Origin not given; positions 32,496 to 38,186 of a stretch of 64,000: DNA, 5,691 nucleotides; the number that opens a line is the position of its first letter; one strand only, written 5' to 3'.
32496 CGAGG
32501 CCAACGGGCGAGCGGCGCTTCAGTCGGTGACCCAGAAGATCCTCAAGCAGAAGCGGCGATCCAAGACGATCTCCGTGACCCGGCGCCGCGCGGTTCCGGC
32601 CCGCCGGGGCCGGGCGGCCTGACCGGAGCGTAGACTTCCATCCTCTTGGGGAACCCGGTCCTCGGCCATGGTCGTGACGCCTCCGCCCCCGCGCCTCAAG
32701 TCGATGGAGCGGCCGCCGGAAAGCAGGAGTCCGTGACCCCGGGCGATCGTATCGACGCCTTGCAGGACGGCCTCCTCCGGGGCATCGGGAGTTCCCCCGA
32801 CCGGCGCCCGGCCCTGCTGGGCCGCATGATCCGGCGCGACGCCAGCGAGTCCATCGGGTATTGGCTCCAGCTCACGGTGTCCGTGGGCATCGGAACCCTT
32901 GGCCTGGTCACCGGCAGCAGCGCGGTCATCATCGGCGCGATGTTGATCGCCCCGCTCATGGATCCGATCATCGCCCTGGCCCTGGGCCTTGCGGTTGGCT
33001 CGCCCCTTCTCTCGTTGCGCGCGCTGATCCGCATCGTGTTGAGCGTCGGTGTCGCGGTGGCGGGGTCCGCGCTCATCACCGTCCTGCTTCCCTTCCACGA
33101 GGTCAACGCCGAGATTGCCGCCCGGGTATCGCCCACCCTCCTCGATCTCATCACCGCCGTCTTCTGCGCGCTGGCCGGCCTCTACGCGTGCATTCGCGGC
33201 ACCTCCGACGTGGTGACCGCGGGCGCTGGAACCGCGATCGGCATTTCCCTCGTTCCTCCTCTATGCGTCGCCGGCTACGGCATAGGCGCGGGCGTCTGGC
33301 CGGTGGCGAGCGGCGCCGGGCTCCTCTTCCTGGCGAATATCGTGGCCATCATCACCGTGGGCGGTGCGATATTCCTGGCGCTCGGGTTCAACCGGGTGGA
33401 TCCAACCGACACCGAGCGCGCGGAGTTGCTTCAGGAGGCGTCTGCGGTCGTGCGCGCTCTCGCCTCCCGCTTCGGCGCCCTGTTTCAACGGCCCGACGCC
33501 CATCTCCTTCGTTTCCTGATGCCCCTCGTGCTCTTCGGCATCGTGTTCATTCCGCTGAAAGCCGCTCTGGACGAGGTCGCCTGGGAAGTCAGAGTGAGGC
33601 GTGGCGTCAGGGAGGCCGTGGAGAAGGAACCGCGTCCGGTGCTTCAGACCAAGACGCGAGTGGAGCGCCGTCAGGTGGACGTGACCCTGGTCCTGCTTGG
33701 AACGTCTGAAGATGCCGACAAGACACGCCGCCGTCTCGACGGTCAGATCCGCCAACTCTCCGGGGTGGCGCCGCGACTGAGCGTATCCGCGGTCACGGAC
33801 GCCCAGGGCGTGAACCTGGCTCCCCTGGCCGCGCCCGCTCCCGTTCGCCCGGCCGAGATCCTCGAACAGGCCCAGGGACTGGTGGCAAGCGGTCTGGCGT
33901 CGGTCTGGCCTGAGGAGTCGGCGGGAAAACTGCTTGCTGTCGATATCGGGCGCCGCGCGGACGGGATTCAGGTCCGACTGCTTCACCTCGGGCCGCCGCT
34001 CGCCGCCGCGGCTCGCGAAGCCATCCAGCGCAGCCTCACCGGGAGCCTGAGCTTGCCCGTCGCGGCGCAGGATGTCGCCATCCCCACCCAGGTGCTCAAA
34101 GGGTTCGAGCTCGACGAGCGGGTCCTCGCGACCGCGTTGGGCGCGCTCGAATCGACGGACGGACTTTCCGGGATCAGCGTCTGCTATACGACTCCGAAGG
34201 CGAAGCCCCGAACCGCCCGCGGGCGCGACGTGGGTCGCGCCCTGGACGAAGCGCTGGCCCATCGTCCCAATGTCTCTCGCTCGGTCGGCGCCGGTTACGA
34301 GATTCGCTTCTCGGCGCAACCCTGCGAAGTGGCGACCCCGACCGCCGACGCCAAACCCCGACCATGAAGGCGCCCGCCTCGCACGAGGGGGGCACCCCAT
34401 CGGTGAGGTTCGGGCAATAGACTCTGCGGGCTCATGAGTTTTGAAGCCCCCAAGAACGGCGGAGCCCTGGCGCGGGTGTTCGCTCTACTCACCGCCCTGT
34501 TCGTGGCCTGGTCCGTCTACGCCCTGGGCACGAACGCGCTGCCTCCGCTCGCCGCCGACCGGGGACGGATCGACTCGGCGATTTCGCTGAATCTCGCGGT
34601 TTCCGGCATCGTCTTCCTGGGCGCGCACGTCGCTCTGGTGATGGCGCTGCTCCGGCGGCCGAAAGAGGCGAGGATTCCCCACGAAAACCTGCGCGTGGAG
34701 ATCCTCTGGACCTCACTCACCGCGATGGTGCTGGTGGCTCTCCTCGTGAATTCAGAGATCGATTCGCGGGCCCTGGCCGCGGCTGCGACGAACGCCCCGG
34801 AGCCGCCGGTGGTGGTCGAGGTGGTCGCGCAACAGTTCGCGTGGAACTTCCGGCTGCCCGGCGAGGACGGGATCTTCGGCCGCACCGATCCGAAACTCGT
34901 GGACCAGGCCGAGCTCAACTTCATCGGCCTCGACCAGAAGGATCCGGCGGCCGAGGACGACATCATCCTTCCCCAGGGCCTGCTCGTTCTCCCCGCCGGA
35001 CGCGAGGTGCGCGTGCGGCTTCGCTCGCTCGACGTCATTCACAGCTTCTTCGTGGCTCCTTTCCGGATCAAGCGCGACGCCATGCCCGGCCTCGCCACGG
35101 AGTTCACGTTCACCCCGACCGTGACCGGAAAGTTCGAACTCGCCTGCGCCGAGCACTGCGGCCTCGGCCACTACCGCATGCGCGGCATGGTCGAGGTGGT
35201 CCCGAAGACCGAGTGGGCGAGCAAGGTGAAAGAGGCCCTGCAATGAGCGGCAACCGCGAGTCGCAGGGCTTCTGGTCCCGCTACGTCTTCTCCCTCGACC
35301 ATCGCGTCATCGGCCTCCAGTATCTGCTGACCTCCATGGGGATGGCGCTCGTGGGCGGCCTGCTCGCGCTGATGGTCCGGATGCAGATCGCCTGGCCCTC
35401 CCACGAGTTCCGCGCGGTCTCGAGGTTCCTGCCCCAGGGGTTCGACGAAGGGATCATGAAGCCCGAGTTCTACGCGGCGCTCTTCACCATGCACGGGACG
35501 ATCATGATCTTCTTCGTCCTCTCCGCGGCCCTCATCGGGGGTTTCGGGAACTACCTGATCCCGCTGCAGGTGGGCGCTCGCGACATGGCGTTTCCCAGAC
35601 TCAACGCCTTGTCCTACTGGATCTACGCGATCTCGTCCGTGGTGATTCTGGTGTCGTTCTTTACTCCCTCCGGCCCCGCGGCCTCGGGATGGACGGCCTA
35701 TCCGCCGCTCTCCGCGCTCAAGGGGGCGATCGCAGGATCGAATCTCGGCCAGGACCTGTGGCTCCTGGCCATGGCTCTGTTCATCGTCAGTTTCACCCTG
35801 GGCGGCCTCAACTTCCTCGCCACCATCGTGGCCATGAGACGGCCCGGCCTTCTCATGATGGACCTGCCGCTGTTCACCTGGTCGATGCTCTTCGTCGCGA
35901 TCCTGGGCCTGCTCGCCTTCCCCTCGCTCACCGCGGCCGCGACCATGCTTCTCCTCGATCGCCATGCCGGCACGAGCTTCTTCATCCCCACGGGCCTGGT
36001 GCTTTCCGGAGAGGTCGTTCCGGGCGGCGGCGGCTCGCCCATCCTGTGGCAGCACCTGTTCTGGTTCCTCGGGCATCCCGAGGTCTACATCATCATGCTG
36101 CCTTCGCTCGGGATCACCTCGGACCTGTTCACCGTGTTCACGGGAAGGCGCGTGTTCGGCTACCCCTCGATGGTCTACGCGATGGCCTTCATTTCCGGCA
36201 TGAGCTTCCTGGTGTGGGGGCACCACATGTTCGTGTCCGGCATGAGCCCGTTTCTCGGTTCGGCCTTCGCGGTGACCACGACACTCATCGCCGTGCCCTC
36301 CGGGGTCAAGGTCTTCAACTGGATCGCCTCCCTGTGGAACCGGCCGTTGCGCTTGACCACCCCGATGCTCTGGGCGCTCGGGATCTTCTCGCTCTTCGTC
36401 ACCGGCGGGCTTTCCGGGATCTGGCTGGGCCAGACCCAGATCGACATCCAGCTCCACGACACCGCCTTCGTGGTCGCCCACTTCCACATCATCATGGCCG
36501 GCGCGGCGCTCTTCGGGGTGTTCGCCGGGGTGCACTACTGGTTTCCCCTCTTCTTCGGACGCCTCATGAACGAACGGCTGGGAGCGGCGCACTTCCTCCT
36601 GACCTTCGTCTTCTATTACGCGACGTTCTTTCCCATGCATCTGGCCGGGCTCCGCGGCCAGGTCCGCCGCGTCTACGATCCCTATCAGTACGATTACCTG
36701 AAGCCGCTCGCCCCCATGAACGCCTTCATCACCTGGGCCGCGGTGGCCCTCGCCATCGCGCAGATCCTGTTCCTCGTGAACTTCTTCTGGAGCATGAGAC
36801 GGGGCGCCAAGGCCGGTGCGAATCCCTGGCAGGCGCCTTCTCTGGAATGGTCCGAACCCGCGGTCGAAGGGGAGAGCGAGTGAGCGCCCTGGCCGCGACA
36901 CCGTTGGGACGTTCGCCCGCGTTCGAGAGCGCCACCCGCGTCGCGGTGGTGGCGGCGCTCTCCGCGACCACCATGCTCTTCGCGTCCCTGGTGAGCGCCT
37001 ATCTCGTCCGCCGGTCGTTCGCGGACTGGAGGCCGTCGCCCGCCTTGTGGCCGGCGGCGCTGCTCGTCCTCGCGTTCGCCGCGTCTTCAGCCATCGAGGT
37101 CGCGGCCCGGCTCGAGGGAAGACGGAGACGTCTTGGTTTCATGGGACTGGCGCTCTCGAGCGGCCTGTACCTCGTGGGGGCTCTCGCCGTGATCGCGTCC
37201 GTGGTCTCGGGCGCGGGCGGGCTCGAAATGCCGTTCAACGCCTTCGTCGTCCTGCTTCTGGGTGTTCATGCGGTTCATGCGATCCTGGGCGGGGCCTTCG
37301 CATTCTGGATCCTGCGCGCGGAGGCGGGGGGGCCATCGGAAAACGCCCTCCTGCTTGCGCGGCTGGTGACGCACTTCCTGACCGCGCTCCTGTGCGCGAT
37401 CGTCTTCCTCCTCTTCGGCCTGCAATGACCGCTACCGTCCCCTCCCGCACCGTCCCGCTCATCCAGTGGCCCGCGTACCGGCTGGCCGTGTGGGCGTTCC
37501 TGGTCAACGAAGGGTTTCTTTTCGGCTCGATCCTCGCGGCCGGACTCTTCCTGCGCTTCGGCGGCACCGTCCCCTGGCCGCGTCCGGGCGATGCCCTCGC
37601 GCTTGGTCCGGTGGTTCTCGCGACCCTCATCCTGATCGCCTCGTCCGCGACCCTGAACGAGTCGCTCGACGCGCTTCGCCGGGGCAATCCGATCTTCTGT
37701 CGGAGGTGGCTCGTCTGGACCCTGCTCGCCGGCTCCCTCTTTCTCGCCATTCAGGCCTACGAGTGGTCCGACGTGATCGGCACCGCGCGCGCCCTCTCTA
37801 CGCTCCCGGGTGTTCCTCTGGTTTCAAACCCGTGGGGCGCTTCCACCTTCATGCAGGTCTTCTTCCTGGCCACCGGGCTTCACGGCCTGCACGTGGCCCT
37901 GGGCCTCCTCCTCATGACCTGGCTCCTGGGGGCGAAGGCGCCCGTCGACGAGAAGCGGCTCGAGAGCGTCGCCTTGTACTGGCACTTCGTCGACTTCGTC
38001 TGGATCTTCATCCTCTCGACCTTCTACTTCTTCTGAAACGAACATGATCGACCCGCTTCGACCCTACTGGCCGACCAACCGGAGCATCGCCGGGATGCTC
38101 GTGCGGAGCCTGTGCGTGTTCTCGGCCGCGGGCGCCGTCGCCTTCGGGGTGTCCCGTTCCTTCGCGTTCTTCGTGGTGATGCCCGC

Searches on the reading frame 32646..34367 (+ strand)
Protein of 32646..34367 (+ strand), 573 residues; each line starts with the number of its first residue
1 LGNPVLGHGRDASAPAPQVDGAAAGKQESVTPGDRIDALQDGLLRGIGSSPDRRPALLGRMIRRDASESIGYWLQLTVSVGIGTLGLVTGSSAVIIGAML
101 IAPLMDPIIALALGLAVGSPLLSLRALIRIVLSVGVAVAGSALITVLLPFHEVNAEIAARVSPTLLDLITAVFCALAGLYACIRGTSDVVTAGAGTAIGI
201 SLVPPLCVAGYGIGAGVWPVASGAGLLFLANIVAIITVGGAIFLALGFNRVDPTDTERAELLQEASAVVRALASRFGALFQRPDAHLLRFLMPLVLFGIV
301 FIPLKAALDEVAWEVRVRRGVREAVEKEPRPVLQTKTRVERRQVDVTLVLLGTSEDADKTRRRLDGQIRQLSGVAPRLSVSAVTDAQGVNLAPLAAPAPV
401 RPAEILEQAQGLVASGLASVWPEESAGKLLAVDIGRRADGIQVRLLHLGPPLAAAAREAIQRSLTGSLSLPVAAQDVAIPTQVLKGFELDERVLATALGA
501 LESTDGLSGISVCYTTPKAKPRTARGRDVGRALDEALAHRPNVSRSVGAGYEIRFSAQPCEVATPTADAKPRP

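Call 72: search_protein_families(library=pfam, proteins=[window:32646-34367:+], max_evalue=0.00001)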
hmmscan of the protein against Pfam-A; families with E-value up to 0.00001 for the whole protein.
window:32646-34367:+ (573 aa): 1 family
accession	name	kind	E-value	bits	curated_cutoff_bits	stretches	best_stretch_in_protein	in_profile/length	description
PF04087.19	DUF389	-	7.9e-32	110.6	23.9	1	99-236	1-136/137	Domain of unknown function (DUF389)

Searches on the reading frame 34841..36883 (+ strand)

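Call 72: search_protein_families(library=pfam, proteins=[window:34841-36883:+], max_evalue=0.00001)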
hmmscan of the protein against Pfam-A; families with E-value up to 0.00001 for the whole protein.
window:34841-36883:+ (680 aa): 1 family
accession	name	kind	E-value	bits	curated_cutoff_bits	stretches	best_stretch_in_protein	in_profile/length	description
PF00115.25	COX1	-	1.9e-140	469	34.8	1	157-635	2-435/436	Cytochrome C and Quinol oxidase polypeptide I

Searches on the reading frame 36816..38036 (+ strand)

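Call 78: search_protein_families(library=pfam, proteins=[window:36816-38036:+], max_evalue=0.1)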
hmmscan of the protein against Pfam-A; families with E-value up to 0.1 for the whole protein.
window:36816-38036:+ (406 aa): 2 families
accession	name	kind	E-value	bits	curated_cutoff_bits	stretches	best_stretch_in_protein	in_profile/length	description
PF00510.24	COX3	-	1.7e-11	44.9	23.8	1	262-405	120-255/258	Cytochrome c oxidase subunit III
PF01566.24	Nramp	-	0.0048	16.4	29.8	1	298-351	55-107/357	Natural resistance-associated macrophage protein-like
